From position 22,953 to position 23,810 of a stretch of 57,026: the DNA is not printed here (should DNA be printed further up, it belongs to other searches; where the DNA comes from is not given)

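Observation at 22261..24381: A GT2, a truncated LpxA-like acyltransferase and four small membrane proteins are chained by overlapping start and stop codons, a candidate cell-envelope modification cassette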

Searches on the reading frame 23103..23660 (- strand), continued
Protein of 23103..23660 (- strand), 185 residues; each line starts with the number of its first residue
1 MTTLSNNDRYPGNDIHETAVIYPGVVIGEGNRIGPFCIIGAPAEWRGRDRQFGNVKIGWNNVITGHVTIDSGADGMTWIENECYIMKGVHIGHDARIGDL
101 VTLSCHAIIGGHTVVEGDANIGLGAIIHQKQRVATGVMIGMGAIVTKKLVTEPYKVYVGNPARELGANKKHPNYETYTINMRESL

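Call 29: fold_search(model_id=the predicted structure, library=pdb)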
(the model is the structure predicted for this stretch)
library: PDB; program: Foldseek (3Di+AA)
matches with E <= 10: 706; with E <= 0.001: 246
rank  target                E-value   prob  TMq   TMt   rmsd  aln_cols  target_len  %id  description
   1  8e62_C                6.0e-14  1.00  0.85  0.86   2.3       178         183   46  STRUCTURE OF Pcryo_0615 from Psychrobacter cryohalolentis, an N-acetyltransferase required to produce Diacetamido-2,3- (released 2022-11-23)
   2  8e62_B                1.4e-13  1.00  0.82  0.85   2.9       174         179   46  STRUCTURE OF Pcryo_0615 from Psychrobacter cryohalolentis, an N-acetyltransferase required to produce Diacetamido-2,3- (released 2022-11-23)
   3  8e62_D                9.4e-13  1.00  0.82  0.88   3.4       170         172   47  STRUCTURE OF Pcryo_0615 from Psychrobacter cryohalolentis, an N-acetyltransferase required to produce Diacetamido-2,3- (released 2022-11-23)
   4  8e62_A                1.0e-12  1.00  0.84  0.86   2.2       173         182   48  STRUCTURE OF Pcryo_0615 from Psychrobacter cryohalolentis, an N-acetyltransferase required to produce Diacetamido-2,3- (released 2022-11-23)
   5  6oss_A                3.0e-09  1.00  0.70  0.50   4.7       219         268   25  Crystal Structure of the Acyl-Carrier-Protein UDP-N-Acetylglucosamine O-Acyltransferase LpxA from Proteus mirabilis (released 2020-01-29)
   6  4eqy_A                4.1e-09  1.00  0.70  0.51   5.7       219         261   26  Crystal structure of Acyl-[acyl-carrier-protein]--UDP-N-acetylglucosamine O-acyltransferase from Burkholderia thailand (released 2012-05-16)
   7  5jxx_B                9.8e-09  1.00  0.54  0.40   9.0       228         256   23  Crystal structure of UDP-N-acetylglucosamine O-acyltransferase (LpxA) from Moraxella catarrhalis RH4. (released 2017-06-14)
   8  4e6t_C                1.0e-08  1.00  0.49  0.36   8.7       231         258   22  Structure of LpxA from Acinetobacter baumannii at 1.8A resolution (P212121 form) (released 2012-12-12)
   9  4r36_A                1.3e-08  1.00  0.79  0.58   4.3       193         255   28  Crystal structure analysis of LpxA, a UDP-N-acetylglucosamine acyltransferase from Bacteroides fragilis 9343 (released 2015-05-06)
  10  5jxx_A                2.1e-08  1.00  0.34  0.27  10.2       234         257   22  Crystal structure of UDP-N-acetylglucosamine O-acyltransferase (LpxA) from Moraxella catarrhalis RH4. (released 2017-06-14)
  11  3hsq_A                2.6e-08  1.00  0.73  0.53   5.5       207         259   24  Structural Basis for the Sugar Nucleotide and Acyl Chain Selectivity of Leptospira interrogans LpxA (released 2009-09-01)
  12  2jf2                  2.8e-08  1.00  0.41  0.30   9.1       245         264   19  Nucleotide substrate binding by UDP-N-acetylglucosamine acyltransferase (released 2007-04-24)
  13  9qev_C                3.1e-08  1.00  0.42  0.46  11.5       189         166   20  A native carbonic anhydrase from Caloramator australiacus (released 2025-12-10)
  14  9qez_C                3.8e-08  1.00  0.42  0.46  11.3       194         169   18  Carbonic anhydrase mutant (released 2025-12-10)
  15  4eqy_C                4.6e-08  1.00  0.56  0.42   6.8       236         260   24  Crystal structure of Acyl-[acyl-carrier-protein]--UDP-N-acetylglucosamine O-acyltransferase from Burkholderia thailand (released 2012-05-16)
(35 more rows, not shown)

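Call 32: search_protein_families(library=pfam, proteins=[L004:3739-4821:+, L007:6017-7216:+, L004:7455-8699:+, L005:3870-4412:+, L014:3469-4491:+], max_evalue=0.01)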
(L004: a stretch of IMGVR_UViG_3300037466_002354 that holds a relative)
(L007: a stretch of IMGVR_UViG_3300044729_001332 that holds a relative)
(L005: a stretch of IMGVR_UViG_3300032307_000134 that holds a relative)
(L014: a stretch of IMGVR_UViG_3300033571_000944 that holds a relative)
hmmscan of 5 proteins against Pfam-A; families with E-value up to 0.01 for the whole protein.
L004:3739-4821:+ (360 aa): 3 families
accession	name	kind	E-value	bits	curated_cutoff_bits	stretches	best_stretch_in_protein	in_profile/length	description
PF13692.12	Glyco_trans_1_4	-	1e-06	29.5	27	1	203-293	25-109/142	Glycosyl transferases group 1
PF00534.26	Glycos_transf_1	-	0.00027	20.9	26.4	1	207-299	46-131/172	Glycosyl transferases group 1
PF13524.12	Glyco_trans_1_2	-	0.0043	17.4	25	1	243-325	32-120/144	Glycosyl transferase-like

L007:6017-7216:+ (399 aa): 3 families
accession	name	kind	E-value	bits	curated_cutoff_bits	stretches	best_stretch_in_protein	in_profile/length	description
PF01555.25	N6_N4_Mtase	-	3.2e-24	86.5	26.7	1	180-379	2-219/221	DNA methylase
PF02195.25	ParB_N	-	1.8e-06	28.4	26.3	1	5-85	7-85/95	ParB N-terminal domain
PF03602.21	Cons_hypoth95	-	0.0022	18.1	24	0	165-189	99-124/182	Conserved hypothetical protein 95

L004:7455-8699:+ (414 aa): 0 families

L005:3870-4412:+ (180 aa): 0 families

L014:3469-4491:+ (340 aa): 5 families
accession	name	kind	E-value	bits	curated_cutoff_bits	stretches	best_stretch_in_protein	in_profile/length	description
PF13482.12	RNase_H_2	-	2.7e-11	44.1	22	1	145-258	43-159/165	RNase_H superfamily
PF10108.15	DNA_pol_B_exo2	-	0.00068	19.8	24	1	140-195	31-87/213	Predicted 3'-5' exonuclease related to the exonuclease domain of PolB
PF13248.11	Zn_ribbon_3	-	0.0016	18.3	27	0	284-291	4-11/26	zinc-ribbon domain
PF08271.17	Zn_Ribbon_TF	-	0.0022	18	29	1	284-317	2-27/43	TFIIB zinc-binding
PF03104.25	DNA_pol_B_exo1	-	0.0053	16.6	23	0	140-181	136-180/242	DNA polymerase family B, exonuclease domain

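Call 37: find_related_loci(query=A1, collection=genome_contigs, flank=8000)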
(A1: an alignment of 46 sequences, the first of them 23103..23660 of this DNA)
Query A1 (185 aa) in genome_contigs; peptide patterns used: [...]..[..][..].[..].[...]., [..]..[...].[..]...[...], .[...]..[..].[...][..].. (x = any residue, [..] = any of these).
99 stretches matched a pattern; 45 encode a relative of the query (tblastn E <= 1e-3); 45 distinct loci.
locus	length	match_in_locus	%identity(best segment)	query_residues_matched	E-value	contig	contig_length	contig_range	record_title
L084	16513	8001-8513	53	4-174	2e-51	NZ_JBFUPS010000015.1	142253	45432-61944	Chitinophaga sp. RCC_12 NODE_15_length_142253_cov_90.366384, whole genome shotgun sequence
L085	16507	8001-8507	54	8-176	1e-50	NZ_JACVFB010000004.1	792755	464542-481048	Chitinophaga varians strain KACC 19415 4, whole genome shotgun sequence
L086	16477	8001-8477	52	13-171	3e-49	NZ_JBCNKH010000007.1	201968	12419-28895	MAG: Chitinophaga sp. isolate SMAGNO18 Contig7, whole genome shotgun sequence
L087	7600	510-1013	52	5-170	2e-48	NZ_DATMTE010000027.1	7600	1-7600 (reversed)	MAG: Chitinophaga sp. isolate SMAG_U13004 k141_253281, whole genome shotgun sequence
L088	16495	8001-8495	53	6-168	2e-45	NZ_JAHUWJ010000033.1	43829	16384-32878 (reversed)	Chitinophaga sp. sic0106 NODE_33_length_43829_cov_45.755526, whole genome shotgun sequence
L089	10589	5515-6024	51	15-182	5e-44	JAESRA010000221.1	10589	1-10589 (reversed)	MAG: Phycisphaerales bacterium isolate NORP244 CoAssembly_3605744, whole genome shotgun sequence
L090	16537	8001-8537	43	12-173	8e-37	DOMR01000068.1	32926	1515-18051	MAG TPA_asm: Chitinophagaceae bacterium isolate UBA8137 contig_4706, whole genome shotgun sequence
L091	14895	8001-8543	40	12-169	2e-36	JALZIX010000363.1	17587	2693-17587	MAG: Actinomycetota bacterium isolate MOJ bin25 SC8837-39_k127_99413, whole genome shotgun sequence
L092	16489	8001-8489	44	12-168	1e-33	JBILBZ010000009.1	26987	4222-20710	MAG: Ilumatobacteraceae bacterium isolate ME2016-06-13_3300042447_group7_bin3 Rohwer_bin72_scaffold_376_c1, whole genome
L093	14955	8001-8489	42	12-168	2e-32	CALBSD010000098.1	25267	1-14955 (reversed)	MAG TPA_asm: uncultured actinobacterium isolate SRR6231140_bin.7_CONCOCT_v1.1_MAG genome assembly, contig: ERZ650263.111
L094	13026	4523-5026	40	13-163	1e-31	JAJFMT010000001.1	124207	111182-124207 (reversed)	MAG: Pseudobdellovibrio sp. isolate C_No_T20_A_bin.53 scaffold_52, whole genome shotgun sequence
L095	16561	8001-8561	36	9-169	9e-32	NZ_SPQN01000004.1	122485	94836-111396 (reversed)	Geodermatophilus sp. DF01-2 NODE_4_length_122485_cov_187.196113, whole genome shotgun sequence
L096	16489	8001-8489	48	10-172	1e-42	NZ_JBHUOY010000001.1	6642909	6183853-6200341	Chitinophaga cymbidii strain KCTC 23738 velvet_auto_83_1, whole genome shotgun sequence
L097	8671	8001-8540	37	13-169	9e-31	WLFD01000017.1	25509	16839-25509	MAG: Actinomycetota bacterium isolate UFOp-RE-20APR16-422 RE-20APR16-422-c17, whole genome shotgun sequence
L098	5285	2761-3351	36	13-185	3e-30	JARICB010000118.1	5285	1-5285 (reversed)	MAG: Nocardioides sp. isolate cluster2_bin.29 k127_921449, whole genome shotgun sequence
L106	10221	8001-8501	38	15-170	9e-27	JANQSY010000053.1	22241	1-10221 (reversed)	MAG: Cytophagales bacterium isolate IP31a_bin.1 k99_688558, whole genome shotgun sequence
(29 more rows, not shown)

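Call 43: find_encoding_contigs(protein=P0007, flank=6000, max_places=2)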
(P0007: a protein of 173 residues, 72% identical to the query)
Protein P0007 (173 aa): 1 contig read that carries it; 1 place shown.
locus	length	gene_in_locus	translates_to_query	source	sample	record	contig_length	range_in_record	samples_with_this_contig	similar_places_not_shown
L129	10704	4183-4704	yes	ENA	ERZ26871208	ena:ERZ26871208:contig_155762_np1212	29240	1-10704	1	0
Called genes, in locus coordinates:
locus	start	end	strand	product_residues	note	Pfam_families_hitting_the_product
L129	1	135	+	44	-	?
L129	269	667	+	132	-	-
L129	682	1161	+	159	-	-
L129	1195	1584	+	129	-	-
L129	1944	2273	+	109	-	-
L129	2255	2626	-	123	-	-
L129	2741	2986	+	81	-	-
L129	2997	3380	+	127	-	-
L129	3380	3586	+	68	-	-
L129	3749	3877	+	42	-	-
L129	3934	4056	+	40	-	-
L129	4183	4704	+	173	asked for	PF25087:GMPPB_C (faint), PF25084:LbH_EIF2B (weak), PF00132:Hexapep (weak)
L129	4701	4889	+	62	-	-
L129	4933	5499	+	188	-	PF00535:Glycos_transf_2 (weak)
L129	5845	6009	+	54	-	PF13560:HTH_31 (weak)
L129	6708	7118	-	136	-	-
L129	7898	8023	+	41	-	-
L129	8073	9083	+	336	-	-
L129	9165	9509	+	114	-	-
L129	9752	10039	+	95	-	-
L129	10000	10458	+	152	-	-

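Call 44: find_encoding_contigs(protein=P0004, flank=6000, max_places=2)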
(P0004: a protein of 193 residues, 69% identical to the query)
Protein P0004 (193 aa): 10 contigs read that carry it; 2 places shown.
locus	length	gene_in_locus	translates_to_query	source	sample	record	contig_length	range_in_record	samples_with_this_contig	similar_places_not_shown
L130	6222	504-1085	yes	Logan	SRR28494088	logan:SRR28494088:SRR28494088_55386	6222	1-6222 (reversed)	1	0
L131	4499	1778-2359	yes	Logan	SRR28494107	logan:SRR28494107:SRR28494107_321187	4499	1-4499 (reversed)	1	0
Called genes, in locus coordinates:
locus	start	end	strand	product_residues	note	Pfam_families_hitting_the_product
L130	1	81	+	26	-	?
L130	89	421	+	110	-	-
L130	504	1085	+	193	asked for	PF00132:Hexapep (weak), PF25087:GMPPB_C (faint), PF25084:LbH_EIF2B (faint), PF00132:Hexapep (weak)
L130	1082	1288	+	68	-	-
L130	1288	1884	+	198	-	PF00535:Glycos_transf_2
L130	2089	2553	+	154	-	-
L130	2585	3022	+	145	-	-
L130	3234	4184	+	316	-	PF00078:RVT_1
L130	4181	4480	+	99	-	-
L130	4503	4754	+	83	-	PF12844:HTH_19, PF13560:HTH_31 (weak), PF01381:HTH_3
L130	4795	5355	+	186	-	PF03592:Terminase_2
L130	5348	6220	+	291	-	?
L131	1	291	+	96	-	?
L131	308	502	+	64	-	-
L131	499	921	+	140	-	-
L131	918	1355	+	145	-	-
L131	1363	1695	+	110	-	-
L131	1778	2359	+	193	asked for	PF00132:Hexapep (weak), PF25087:GMPPB_C (faint), PF25084:LbH_EIF2B (faint), PF00132:Hexapep (weak)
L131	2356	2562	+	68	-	-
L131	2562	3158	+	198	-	PF00535:Glycos_transf_2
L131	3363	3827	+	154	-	-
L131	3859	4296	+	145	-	-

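Call 45: find_encoding_contigs(protein=P0005, flank=6000, max_places=2)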
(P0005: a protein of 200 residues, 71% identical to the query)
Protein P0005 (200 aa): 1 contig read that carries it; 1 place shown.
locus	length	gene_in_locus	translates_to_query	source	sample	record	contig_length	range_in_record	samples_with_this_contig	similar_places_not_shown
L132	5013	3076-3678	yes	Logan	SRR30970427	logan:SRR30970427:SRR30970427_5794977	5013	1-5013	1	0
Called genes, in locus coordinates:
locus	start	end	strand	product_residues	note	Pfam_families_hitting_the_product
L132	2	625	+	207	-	?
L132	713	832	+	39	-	-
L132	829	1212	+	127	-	-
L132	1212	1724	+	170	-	-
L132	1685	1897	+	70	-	-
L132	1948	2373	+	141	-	-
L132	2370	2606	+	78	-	-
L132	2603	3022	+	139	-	-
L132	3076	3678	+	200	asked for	PF00132:Hexapep (weak), PF25087:GMPPB_C (faint), PF25084:LbH_EIF2B (weak), PF00132:Hexapep (weak)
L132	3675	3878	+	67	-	-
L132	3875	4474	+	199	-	PF00535:Glycos_transf_2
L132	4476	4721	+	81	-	-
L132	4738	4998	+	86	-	PF01381:HTH_3, PF13560:HTH_31 (weak), PF12844:HTH_19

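Call 55: search_protein_families(library=pfam, proteins=[L085:6410-7981:+, L085:5593-6423:+, L085:11086-12474:+, L085:12484-13485:+, L085:10005-11066:+, L088:612-2165:+, L088:2162-4312:+, L088:9837-10997:+, L088:12592-13791:+, L088:5976-6989:+], max_evalue=0.001)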
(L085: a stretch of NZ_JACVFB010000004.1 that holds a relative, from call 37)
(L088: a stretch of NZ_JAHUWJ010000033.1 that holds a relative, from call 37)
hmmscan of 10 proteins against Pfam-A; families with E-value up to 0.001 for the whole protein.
L085:6410-7981:+ (523 aa): 0 families

L085:5593-6423:+ (276 aa): 1 family
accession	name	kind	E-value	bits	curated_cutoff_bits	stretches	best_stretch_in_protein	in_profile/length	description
PF03592.21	Terminase_2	-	1e-49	169.2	26.1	2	83-259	3-138/141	Terminase small subunit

L085:11086-12474:+ (462 aa): 1 family
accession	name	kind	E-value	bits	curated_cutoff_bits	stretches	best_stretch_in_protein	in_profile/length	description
PF05133.19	SPP1_portal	-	2.8e-42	145.6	25.5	1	69-453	42-410/416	Phage portal protein, SPP1 Gp6-like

L085:12484-13485:+ (333 aa): 0 families

L085:10005-11066:+ (353 aa): 1 family
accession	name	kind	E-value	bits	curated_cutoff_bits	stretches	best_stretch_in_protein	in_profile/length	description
PF13524.12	Glyco_trans_1_2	-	0.00054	20.4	25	1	197-325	14-124/144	Glycosyl transferase-like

L088:612-2165:+ (517 aa): 4 families
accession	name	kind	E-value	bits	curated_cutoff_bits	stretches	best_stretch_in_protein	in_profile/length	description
PF04851.21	ResIII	-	4.2e-27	95.5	22.5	1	6-153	3-163/164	Type III restriction enzyme, res subunit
PF18766.7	SWI2_SNF2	-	2.9e-12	47.2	26.7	1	10-190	1-191/221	SWI2/SNF2 ATPase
PF00270.35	DEAD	-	2.3e-10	40.9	26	1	8-153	1-161/167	DEAD/DEAH box helicase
PF00271.37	Helicase_C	-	0.00015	22.4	23.5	1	230-327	11-108/110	Helicase conserved C-terminal domain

L088:2162-4312:+ (716 aa): 4 families
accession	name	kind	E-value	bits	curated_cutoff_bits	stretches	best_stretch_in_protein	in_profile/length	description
PF05272.17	VapE-like_dom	-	3.3e-33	115.4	25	1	443-627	27-212/217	Virulence-associated protein E-like domain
PF08800.15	BT4734-like_N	-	9.1e-16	58.7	22.4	1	47-158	3-133/134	BT4734-like, N-terminal domain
PF08707.16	PriCT_2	-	7.7e-15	55.5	22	1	201-269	9-77/77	Primase C terminal 2 (PriCT-2)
PF19263.5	DUF5906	-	1.5e-09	38.9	27.6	1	471-577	2-114/114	Family of unknown function (DUF5906)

L088:9837-10997:+ (386 aa): 3 families
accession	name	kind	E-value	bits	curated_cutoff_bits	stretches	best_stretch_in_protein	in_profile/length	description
PF17288.8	Terminase_3C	-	6.4e-17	62.8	26.7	1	233-369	1-151/155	Terminase RNAseH like domain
PF04466.19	Terminase_3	-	5.8e-08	33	23.2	1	19-202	5-200/201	Phage terminase large subunit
PF03237.21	Terminase_6N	-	0.00084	19.5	22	0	23-143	4-125/215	Terminase large subunit, T4likevirus-type, N-terminal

L088:12592-13791:+ (399 aa): 0 families

L088:5976-6989:+ (337 aa): 3 families
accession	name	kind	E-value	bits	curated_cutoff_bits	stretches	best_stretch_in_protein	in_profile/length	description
PF13439.12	Glyco_transf_4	-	2.9e-05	24.6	28.5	1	61-138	86-166/170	Glycosyltransferase Family 4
PF13579.12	Glyco_trans_4_4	-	0.00011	23.1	29.7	1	12-137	39-158/158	Glycosyl transferase 4-like domain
PF13524.12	Glyco_trans_1_2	-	0.00028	21.3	25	1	216-321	28-134/144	Glycosyl transferase-like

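Call 60: get_annotated_region(hit=H1, flank=600)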
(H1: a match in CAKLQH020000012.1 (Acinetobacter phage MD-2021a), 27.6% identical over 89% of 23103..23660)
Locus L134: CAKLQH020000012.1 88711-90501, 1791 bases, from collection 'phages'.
description: Acinetobacter phage MD-2021a strain 5899STDY8049191 genome assembly, contig: ERS3583567SCcontig000012, whole genome shotgun sequence.
organism: Acinetobacter phage MD-2021a (NCBI taxid 2899278)
taxonomy: Viruses; Duplodnaviria; Heunggongvirae; Uroviricota; Caudoviricetes
host: -; source: not known; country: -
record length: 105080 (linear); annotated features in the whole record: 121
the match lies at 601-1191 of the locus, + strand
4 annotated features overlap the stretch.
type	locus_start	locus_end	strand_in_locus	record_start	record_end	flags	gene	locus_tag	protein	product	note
CDS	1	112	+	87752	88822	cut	lpxD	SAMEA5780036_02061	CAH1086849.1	UDP-3-O-(3-hydroxymyristoyl)-glucosamine N-acyltransferase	-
CDS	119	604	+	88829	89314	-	fabZ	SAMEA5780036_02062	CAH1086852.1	(3R)-hydroxymyristoyl-ACP dehydratase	-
CDS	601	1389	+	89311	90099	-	lpxA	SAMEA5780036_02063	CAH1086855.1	UDP-N-acetylglucosamine acetyltransferase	-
CDS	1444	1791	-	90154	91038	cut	ybgF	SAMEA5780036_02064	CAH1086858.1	tol-pal system protein YbgF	-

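Call 61: get_annotated_region(hit=H4, flank=600)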
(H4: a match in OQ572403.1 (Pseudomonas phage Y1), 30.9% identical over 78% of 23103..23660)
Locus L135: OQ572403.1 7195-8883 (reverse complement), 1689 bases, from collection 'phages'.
description: UNVERIFIED: Pseudomonas phage Y1, complete genome.
organism: Pseudomonas phage Y1 (NCBI taxid 3038346)
taxonomy: Viruses
host: Pseudomonas aeruginosa; source: -; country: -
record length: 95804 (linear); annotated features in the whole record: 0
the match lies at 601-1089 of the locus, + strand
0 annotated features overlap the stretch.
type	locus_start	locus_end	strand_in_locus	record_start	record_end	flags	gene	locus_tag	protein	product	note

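Call 62: get_annotated_region(hit=H5, flank=2500)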
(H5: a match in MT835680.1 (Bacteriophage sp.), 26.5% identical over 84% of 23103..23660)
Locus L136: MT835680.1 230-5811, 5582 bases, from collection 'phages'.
description: UNVERIFIED: Bacteriophage sp. clone scaffold_431 genomic sequence.
organism: Bacteriophage sp. (NCBI taxid 38018)
taxonomy: Viruses
host: -; source: human fecal samples; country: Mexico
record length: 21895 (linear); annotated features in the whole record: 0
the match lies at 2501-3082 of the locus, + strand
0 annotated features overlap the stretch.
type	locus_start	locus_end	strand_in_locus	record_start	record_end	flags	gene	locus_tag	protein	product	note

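Call 68: search_protein_representatives(alignment_id=A1)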
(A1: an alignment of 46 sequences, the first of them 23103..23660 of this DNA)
Query: 46 sequences, 177 profile positions. Proteins with E-value up to 0.001 (for the whole library): 43522; up to 1e-10: 9677; up to 1e-30: 511. The best 150 are listed.
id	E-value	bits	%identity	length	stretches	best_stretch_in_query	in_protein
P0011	7.3e-82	289.5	-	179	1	2-176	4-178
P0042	1.0e-74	266.3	-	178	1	5-166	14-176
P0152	1.1e-71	256.4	-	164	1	7-165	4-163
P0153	7.9e-71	253.6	-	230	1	5-165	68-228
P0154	3.5e-69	248.2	-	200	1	3-175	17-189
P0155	3.2e-68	245.1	-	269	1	6-168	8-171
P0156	1.6e-66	239.6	-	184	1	8-164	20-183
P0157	5.9e-66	237.7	-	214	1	7-170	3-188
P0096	9.6e-66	237.0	-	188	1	7-170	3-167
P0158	1.0e-65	237.0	-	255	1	3-169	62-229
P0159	8.1e-64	230.8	-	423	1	4-168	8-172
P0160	9.0e-64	230.6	-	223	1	7-169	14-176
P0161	1.2e-62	227.0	-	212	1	4-166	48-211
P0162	3.1e-62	225.6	-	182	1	6-165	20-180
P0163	1.3e-61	223.6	-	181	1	5-165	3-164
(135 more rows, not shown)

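Call 85: find_encoding_contigs(protein=window:23103-23660:-, flank=3000, max_places=4)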
Protein window:23103-23660:- (185 aa): 8 contigs read that carry it; 1 place shown.
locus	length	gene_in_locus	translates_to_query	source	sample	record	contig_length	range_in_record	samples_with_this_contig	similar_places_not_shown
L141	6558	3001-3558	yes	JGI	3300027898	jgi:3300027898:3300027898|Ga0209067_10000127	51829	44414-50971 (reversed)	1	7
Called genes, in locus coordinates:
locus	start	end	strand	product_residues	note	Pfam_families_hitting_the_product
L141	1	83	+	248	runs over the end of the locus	-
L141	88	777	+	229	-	-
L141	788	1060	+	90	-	-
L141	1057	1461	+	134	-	-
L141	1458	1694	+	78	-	-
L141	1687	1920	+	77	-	-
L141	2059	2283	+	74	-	-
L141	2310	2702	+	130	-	-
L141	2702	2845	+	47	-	-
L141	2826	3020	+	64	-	-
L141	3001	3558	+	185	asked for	PF25084:LbH_EIF2B (faint), PF25087:GMPPB_C (faint), PF00132:Hexapep (weak)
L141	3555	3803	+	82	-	-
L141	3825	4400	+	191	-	PF00535:Glycos_transf_2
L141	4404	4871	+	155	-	-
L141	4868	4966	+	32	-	-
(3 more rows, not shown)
